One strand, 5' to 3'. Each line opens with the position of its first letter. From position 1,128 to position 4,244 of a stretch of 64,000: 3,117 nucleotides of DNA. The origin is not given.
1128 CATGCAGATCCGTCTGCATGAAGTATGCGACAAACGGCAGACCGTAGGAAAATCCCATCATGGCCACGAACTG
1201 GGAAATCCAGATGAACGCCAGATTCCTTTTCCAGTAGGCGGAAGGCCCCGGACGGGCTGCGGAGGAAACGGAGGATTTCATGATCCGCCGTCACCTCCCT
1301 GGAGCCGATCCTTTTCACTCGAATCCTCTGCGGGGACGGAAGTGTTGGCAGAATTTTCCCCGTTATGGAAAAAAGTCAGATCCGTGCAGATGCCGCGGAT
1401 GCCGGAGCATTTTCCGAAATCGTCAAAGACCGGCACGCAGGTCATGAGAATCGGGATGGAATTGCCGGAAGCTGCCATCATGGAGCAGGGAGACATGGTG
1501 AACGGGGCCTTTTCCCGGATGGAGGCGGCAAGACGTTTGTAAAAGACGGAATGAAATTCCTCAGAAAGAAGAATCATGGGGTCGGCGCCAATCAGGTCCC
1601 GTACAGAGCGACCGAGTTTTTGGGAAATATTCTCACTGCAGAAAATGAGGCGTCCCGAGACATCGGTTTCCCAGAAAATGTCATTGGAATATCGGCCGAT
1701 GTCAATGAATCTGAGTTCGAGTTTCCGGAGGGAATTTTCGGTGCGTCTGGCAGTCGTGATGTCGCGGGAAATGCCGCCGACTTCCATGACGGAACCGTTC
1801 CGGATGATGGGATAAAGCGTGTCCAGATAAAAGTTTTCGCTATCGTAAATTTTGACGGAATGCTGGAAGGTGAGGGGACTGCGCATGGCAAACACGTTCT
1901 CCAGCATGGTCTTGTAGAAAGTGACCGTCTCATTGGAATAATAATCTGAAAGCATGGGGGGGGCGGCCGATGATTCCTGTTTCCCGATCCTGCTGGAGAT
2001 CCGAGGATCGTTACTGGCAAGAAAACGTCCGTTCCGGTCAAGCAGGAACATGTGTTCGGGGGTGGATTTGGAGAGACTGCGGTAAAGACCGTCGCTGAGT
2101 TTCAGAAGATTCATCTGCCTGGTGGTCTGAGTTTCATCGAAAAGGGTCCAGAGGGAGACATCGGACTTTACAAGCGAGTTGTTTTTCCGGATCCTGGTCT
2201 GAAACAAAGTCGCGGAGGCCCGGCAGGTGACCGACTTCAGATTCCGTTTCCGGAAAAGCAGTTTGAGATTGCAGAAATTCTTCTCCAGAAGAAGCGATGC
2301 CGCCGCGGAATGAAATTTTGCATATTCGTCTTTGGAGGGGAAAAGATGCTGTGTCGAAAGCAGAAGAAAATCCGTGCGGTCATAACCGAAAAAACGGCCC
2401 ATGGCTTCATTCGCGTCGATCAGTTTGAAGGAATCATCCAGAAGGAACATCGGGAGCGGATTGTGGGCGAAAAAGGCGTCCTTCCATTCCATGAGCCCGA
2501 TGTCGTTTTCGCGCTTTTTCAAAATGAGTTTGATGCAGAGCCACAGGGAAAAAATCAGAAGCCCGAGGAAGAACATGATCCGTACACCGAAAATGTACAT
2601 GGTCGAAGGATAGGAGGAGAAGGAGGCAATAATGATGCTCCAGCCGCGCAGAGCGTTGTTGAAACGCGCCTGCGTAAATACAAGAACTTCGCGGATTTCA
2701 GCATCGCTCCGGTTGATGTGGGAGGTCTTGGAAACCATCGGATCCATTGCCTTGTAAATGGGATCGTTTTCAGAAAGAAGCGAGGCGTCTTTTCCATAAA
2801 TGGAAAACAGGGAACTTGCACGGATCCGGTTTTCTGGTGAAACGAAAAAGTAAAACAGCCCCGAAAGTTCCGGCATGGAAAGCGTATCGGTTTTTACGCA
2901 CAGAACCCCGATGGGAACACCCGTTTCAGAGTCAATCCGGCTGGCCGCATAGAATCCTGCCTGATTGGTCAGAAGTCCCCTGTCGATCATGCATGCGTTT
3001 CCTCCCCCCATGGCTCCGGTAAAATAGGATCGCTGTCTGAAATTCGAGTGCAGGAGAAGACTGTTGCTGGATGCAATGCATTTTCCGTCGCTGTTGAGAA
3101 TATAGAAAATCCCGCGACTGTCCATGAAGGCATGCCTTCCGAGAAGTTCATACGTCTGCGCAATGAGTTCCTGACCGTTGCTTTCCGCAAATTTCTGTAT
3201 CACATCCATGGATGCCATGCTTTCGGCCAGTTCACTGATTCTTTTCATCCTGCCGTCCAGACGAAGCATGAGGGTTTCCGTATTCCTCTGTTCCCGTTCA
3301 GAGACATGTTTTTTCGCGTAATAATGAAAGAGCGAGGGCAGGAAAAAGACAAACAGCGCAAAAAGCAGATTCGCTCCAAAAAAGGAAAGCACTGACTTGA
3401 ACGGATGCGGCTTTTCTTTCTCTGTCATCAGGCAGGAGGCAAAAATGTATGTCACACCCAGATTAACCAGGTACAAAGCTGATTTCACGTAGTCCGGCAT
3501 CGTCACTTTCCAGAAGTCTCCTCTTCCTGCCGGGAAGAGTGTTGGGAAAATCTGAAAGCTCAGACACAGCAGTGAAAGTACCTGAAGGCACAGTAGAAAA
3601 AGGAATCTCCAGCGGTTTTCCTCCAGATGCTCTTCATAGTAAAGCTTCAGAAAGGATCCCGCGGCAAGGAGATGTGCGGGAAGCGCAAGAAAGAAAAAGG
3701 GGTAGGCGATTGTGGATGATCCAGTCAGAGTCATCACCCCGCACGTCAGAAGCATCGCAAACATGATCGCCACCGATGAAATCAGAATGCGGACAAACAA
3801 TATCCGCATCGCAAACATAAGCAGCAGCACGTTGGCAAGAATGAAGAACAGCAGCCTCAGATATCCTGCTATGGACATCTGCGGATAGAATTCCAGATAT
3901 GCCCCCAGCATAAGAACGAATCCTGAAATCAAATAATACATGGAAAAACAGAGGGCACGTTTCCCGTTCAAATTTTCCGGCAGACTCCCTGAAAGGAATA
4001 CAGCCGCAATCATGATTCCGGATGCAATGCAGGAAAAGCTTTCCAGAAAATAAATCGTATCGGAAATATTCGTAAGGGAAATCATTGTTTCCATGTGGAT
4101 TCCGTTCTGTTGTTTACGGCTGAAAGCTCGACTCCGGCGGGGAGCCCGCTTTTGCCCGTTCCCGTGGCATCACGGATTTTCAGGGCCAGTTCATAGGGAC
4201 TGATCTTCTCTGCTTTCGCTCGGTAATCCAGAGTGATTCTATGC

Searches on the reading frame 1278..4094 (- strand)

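Call 78: search_protein_families(library=pfam, max_evalue=0.00001, proteins=[window:1278-4094:-])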
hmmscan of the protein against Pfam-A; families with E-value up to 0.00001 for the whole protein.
window:1278-4094:- (938 aa): 4 families
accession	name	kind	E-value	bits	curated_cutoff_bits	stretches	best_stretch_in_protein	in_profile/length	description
PF13426.13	PAS_9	-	1.2e-17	64.6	27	1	805-907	2-102/103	PAS domain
PF00989.32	PAS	-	2.1e-12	47.4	22.6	0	804-905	11-112/113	PAS fold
PF08448.16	PAS_4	-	5.3e-11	43.2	23.1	0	805-907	6-106/110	PAS fold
PF02743.24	dCache_1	-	4.6e-10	39.9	45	0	268-403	11-151/240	Cache domain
